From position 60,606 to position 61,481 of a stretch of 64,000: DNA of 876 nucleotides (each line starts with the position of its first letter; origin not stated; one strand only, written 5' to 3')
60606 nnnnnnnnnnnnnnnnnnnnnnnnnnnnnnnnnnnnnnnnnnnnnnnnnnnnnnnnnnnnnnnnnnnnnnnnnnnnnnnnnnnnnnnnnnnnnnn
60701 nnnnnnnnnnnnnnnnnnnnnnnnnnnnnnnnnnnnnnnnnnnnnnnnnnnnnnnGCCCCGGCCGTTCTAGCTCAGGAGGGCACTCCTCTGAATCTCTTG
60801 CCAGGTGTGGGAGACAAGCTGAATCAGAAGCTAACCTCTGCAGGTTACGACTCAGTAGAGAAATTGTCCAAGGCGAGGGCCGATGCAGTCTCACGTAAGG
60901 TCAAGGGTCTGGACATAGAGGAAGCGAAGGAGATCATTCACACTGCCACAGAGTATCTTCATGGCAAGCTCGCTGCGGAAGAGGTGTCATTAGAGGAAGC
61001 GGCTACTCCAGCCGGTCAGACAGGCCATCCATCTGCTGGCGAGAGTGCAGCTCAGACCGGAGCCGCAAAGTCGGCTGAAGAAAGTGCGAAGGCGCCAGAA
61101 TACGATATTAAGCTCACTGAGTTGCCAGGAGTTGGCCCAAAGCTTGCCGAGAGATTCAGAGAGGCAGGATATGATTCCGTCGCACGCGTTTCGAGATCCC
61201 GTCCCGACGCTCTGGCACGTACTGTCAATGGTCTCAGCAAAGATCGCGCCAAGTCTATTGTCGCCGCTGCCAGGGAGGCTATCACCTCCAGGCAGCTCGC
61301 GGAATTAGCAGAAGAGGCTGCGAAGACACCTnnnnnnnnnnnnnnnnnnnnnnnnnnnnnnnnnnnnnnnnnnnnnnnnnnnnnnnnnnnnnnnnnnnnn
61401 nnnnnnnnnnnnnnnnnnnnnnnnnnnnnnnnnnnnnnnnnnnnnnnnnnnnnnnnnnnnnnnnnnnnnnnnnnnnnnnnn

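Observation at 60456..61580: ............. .I subunit A (Spo11 homolog) carries a ~375-aa N-terminal extension with two RadA/Rad51-N-like HhH modules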

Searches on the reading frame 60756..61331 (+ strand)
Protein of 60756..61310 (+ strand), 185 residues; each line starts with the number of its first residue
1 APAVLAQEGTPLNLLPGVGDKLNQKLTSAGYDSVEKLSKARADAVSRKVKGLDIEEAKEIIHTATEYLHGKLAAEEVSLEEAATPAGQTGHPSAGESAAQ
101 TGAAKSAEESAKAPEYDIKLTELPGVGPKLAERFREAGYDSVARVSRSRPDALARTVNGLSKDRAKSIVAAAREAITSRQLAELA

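Call 30: search_solved_structures(query=window:60756-61310:+, max_evalue=0.01, show_alignments=3)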
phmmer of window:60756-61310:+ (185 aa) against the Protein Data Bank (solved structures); distinct sequences matched with E-value up to 0.01: 14.
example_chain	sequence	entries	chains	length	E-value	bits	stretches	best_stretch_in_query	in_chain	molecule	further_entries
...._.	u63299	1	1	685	2.5e-11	47.6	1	90-180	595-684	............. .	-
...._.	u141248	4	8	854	6.5e-11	46.3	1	90-180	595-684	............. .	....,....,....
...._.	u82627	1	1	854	7.1e-11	46.1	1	90-180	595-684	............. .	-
1pzn_A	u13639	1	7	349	2e-07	34.9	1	114-176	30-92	DNA repair and recombination protein rad51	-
3b0x_A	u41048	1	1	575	4.3e-05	27.4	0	100-145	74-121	DNA polymerase beta family (X family)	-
3au2_A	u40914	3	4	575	4.5e-05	27.3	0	100-145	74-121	DNA polymerase beta family (X family)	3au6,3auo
3b0y_A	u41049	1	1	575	4.5e-05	27.3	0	100-145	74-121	DNA polymerase beta family (X family)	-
1s72_Y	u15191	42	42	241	0.00015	25.6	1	108-168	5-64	50S ribosomal protein L32E | RPL32E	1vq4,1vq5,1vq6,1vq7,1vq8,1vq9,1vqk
3cma_Y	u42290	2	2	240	0.00015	25.6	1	108-168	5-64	50S ribosomal protein L32e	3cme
1jj2_X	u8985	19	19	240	0.00016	25.5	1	108-168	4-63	RIBOSOMAL PROTEIN L32E | 50S ribosomal protein L32E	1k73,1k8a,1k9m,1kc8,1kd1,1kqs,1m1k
1t4g_A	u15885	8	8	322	0.0016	22.2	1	119-174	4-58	DNA repair and recombination protein radA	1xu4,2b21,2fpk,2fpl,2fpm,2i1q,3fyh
2f1h_A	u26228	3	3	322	0.0017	22.2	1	119-174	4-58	DNA repair and recombination protein radA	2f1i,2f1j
3ntu_A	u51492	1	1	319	0.0029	21.4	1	120-174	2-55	DNA repair and recombination protein radA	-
3etl_A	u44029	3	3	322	0.0039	21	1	120-174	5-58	DNA repair and recombination protein radA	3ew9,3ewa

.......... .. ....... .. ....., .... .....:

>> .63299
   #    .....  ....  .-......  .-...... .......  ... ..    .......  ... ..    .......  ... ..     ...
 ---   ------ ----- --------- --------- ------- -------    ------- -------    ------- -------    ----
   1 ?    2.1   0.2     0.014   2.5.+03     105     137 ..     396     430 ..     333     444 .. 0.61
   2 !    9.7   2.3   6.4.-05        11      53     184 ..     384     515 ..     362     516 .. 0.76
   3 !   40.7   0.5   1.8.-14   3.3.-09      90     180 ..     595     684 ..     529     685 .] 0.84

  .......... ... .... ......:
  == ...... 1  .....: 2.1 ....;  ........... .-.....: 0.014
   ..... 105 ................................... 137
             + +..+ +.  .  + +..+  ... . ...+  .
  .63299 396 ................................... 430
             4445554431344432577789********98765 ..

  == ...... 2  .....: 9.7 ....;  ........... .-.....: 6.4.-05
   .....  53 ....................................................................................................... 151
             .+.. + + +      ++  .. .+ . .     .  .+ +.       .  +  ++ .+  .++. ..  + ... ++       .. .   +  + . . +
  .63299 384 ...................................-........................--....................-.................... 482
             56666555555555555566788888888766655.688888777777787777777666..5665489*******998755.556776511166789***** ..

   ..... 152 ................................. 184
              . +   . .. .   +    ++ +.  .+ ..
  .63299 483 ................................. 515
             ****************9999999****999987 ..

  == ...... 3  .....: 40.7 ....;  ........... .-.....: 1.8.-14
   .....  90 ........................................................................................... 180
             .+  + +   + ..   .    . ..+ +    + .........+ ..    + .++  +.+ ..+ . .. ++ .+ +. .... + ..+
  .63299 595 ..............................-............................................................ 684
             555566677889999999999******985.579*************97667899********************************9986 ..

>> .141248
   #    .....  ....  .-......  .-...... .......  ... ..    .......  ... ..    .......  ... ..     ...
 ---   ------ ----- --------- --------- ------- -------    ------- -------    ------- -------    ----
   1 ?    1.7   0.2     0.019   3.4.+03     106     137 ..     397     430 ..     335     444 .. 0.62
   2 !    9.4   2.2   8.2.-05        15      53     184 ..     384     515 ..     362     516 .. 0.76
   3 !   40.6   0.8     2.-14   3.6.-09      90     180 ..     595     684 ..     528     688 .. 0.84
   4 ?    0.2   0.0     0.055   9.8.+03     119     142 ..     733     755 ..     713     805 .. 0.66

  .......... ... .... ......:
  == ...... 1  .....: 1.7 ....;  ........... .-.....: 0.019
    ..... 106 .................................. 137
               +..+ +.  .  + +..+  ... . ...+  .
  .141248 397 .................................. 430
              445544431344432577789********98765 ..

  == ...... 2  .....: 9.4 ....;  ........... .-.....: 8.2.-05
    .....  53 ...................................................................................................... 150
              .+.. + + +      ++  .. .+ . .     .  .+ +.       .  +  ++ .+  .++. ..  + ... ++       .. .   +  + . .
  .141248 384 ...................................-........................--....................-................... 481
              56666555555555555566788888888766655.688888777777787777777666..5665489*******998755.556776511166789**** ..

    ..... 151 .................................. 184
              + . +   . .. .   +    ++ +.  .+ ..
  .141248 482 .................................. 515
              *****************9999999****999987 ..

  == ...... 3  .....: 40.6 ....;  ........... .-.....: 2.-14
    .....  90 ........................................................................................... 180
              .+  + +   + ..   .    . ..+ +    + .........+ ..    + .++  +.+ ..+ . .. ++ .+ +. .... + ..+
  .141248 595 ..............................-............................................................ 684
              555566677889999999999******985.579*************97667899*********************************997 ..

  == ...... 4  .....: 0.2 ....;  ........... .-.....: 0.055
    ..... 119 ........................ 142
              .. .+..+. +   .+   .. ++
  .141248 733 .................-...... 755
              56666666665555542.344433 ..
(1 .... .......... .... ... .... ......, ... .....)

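Call 31: find_homologous_proteins(query=window:60771-61295:+, max_evalue=0.001)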
Query window:60771-61295:+ (175 aa): 1 proteins with E <= 0.001 among 749 candidates.
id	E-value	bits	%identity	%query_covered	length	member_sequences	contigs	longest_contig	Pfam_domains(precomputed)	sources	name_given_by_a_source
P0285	5.8e-23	100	41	97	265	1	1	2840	PF10391.16,PF14520.13,PF11798.15,PF14716.14,PF21999.3,PF11731.15,PF14229.13,PF00633.30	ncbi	ncbi:MAG: helix-hairpin-helix domain-containing protein, partial [Candidatus Hodarchaeota archaeon]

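Call 47: predict_structure(alignment_id=A2)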
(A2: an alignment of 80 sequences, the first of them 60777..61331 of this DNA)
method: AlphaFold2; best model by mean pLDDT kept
length: 185 residues; sequences in the alignment: 80
mean_pLDDT: 78.4   pTM: 0.40
mean pLDDT of the five models: 78.4, 78.2, 76.0, 75.3, 73.7
residues with pLDDT >= 90: 103; 70-90: 30; 50-70: 13; < 50: 39
segments of 3 or more residues with pLDDT < 50: 69-84, 86-108
pLDDT, mean of each block of 10 residues (from residue 1): 80 91 93 94 92 93 62 43 42 38 43 89 94 94 96 95 94 85 65
secondary structure, 60 per line:
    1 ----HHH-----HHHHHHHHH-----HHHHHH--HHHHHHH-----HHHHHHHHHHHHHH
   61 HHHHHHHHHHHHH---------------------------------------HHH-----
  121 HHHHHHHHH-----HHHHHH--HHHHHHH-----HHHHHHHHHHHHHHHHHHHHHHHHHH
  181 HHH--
elements in order: H13-21 H27-32 H35-41 H47-73 H121-129 H135-140 H143-149 H155-183

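Call 50: fold_search(model_id=the predicted structure, library=pdb)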
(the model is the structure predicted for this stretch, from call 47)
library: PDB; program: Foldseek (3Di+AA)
matches with E <= 10: 350; with E <= 0.001: 0
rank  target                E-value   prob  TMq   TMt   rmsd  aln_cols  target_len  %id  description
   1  8y5l_NA               2.5e-03  1.00  0.31  0.12  13.8       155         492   19  E.coli transcription translation coupling complex in TTC-B state 1 (subclass1) containing mRNA with 30-mer spacer, Nu (released 2025-08-13)
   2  1pzn_A                1.0e-02  1.00  0.28  0.17   1.1        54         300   44  Rad51 (RadA) (released 2003-09-09)
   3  1t4g                  2.3e-02  1.00  0.29  0.18   1.0        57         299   33  ATPase in complex with AMP-PNP (released 2004-08-17)
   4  3ntu                  2.4e-02  1.00  0.30  0.18   0.9        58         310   34  RADA RECOMBINASE D302K MUTANT IN COMPLEX with AMP-PNP (released 2011-07-27)
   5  3fyh                  3.0e-02  1.00  0.29  0.18   1.2        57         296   33  Recombinase in complex with ADP and metatungstate (released 2009-09-01)
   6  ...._B                3.0e-02  0.90  0.29  0.07  14.3       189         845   25  Structure of M. kandleri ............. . in complex with DNA. 38 base pair asymmetric DNA complex (released 2022-08-31)
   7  2f1i                  3.6e-02  1.00  0.29  0.18   1.0        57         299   33  Recombinase in Complex with AMP-PNP (released 2006-05-30)
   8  9ui4_D                3.8e-02  1.00  0.29  0.18   1.1        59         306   27  Rad51 presynaptic complex (released 2025-09-10)
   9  3ew9                  4.0e-02  1.00  0.31  0.18   1.2        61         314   34  RADA recombinase from METHANOCOCCUS MARIPALUDIS in complex with AMPPNP and potassium ions (released 2009-05-05)
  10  2bke                  4.0e-02  1.00  0.32  0.21   3.9        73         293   33  Conformational Flexibility Revealed by the Crystal Structure of a Crenarchaeal RadA (released 2005-03-16)
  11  2fpm                  4.2e-02  1.00  0.29  0.18   1.1        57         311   33  RadA recombinase in complex with AMP-PNP and high concentration of K+ (released 2006-01-31)
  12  1xu4                  4.5e-02  1.00  0.30  0.17   0.9        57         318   33  ATPASE IN COMPLEX WITH AMP-PNP, MAGNESIUM AND POTASSIUM CO-F (released 2004-11-16)
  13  2f1h                  5.0e-02  1.00  0.30  0.18   0.9        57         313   33  RECOMBINASE IN COMPLEX WITH AMP-PNP and Potassium (released 2006-05-30)
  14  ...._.                5.0e-02  0.92  0.27  0.07  12.9       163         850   21  Structure of M. kandleri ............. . in complex with DNA. 38 base pair symmetric DNA complex (released 2022-08-31)
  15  3etl                  5.9e-02  1.00  0.31  0.19   1.2        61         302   34  RadA recombinase from Methanococcus maripaludis in complex with AMPPNP (released 2009-05-05)
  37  8xbw_L                1.6e-01  1.00  0.30  0.81   1.7        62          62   24  The cryo-EM structure of the RAD51 N-terminal lobe domain bound to the histone H4 tail of the nucleosome (released 2024-03-27)
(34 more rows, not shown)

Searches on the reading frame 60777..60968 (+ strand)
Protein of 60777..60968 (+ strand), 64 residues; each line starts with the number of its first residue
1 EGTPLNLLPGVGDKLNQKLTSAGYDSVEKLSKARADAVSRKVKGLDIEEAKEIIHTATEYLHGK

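Call 64: search_solved_structures(query=window:60777-60968:+, max_evalue=0.1, show_alignments=1)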
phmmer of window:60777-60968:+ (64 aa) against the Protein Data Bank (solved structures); distinct sequences matched with E-value up to 0.1: 5.
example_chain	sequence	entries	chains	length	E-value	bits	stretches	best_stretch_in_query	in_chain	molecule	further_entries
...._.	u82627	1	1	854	0.0052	20.9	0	8-61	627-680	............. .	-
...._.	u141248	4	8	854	0.0054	20.9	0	8-61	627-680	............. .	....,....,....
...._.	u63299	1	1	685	0.0067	20.6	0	8-61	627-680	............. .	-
2bke_A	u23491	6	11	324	0.049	17.9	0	5-60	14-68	DNA REPAIR AND RECOMBINATION PROTEIN RADA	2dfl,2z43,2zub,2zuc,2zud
1pzn_A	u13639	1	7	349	0.052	17.8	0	7-57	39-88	DNA repair and recombination protein rad51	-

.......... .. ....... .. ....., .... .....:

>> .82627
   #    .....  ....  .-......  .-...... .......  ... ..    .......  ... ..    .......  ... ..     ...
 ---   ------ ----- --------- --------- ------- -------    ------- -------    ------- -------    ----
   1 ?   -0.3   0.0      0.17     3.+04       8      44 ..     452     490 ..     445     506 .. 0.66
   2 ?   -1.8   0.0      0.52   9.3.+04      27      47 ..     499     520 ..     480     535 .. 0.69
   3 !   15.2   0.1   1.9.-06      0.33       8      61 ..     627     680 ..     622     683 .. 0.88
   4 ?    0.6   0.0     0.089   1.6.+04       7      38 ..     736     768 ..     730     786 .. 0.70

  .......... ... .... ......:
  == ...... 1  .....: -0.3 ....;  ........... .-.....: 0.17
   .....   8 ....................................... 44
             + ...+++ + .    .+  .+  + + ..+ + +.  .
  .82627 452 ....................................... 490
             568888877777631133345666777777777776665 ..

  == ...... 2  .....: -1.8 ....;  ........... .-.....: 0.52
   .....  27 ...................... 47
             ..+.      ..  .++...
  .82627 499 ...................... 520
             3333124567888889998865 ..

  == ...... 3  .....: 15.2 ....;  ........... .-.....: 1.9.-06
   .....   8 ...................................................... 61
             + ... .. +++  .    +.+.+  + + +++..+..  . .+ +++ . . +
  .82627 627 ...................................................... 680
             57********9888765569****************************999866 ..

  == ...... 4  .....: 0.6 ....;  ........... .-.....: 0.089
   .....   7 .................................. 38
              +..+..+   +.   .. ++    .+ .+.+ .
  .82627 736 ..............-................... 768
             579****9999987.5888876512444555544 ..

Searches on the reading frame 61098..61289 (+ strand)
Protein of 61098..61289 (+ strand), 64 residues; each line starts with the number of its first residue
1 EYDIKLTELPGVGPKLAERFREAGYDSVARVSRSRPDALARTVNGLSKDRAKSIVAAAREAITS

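Call 63: search_solved_structures(query=window:61098-61289:+, max_evalue=0.1, show_alignments=2)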
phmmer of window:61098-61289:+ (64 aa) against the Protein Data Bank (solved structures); distinct sequences matched with E-value up to 0.1: 16.
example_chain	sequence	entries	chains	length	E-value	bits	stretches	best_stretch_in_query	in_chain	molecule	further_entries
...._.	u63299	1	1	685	8.2e-10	41.8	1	6-63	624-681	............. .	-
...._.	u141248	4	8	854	1.6e-09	40.9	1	6-63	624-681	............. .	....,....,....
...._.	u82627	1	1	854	2.1e-09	40.5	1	6-63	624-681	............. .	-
1pzn_A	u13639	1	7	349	5e-08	36.2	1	6-62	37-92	DNA repair and recombination protein rad51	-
3au2_A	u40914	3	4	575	5.9e-06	29.8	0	6-22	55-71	DNA polymerase beta family (X family)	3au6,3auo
3b0x_A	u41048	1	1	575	6e-06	29.8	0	6-22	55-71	DNA polymerase beta family (X family)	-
3b0y_A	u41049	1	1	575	6e-06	29.8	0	6-22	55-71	DNA polymerase beta family (X family)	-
1jj2_X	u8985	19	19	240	7.5e-05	26.3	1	4-52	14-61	RIBOSOMAL PROTEIN L32E | 50S ribosomal protein L32E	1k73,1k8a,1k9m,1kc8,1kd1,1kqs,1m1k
3cma_Y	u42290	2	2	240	7.5e-05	26.3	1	4-52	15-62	50S ribosomal protein L32e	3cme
1s72_Y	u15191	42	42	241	7.5e-05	26.3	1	4-52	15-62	50S ribosomal protein L32E | RPL32E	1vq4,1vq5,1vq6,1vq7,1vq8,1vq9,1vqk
2f1h_A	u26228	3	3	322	0.00011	25.8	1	5-60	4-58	DNA repair and recombination protein radA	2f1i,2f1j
1t4g_A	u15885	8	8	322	0.00011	25.8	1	5-60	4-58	DNA repair and recombination protein radA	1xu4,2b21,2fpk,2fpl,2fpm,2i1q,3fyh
3ntu_A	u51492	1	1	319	0.0002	25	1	6-60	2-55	DNA repair and recombination protein radA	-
3etl_A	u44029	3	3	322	0.00027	24.6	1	6-60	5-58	DNA repair and recombination protein radA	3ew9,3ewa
9l94_Q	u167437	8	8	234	0.0018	22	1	5-52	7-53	Large ribosomal subunit protein eL32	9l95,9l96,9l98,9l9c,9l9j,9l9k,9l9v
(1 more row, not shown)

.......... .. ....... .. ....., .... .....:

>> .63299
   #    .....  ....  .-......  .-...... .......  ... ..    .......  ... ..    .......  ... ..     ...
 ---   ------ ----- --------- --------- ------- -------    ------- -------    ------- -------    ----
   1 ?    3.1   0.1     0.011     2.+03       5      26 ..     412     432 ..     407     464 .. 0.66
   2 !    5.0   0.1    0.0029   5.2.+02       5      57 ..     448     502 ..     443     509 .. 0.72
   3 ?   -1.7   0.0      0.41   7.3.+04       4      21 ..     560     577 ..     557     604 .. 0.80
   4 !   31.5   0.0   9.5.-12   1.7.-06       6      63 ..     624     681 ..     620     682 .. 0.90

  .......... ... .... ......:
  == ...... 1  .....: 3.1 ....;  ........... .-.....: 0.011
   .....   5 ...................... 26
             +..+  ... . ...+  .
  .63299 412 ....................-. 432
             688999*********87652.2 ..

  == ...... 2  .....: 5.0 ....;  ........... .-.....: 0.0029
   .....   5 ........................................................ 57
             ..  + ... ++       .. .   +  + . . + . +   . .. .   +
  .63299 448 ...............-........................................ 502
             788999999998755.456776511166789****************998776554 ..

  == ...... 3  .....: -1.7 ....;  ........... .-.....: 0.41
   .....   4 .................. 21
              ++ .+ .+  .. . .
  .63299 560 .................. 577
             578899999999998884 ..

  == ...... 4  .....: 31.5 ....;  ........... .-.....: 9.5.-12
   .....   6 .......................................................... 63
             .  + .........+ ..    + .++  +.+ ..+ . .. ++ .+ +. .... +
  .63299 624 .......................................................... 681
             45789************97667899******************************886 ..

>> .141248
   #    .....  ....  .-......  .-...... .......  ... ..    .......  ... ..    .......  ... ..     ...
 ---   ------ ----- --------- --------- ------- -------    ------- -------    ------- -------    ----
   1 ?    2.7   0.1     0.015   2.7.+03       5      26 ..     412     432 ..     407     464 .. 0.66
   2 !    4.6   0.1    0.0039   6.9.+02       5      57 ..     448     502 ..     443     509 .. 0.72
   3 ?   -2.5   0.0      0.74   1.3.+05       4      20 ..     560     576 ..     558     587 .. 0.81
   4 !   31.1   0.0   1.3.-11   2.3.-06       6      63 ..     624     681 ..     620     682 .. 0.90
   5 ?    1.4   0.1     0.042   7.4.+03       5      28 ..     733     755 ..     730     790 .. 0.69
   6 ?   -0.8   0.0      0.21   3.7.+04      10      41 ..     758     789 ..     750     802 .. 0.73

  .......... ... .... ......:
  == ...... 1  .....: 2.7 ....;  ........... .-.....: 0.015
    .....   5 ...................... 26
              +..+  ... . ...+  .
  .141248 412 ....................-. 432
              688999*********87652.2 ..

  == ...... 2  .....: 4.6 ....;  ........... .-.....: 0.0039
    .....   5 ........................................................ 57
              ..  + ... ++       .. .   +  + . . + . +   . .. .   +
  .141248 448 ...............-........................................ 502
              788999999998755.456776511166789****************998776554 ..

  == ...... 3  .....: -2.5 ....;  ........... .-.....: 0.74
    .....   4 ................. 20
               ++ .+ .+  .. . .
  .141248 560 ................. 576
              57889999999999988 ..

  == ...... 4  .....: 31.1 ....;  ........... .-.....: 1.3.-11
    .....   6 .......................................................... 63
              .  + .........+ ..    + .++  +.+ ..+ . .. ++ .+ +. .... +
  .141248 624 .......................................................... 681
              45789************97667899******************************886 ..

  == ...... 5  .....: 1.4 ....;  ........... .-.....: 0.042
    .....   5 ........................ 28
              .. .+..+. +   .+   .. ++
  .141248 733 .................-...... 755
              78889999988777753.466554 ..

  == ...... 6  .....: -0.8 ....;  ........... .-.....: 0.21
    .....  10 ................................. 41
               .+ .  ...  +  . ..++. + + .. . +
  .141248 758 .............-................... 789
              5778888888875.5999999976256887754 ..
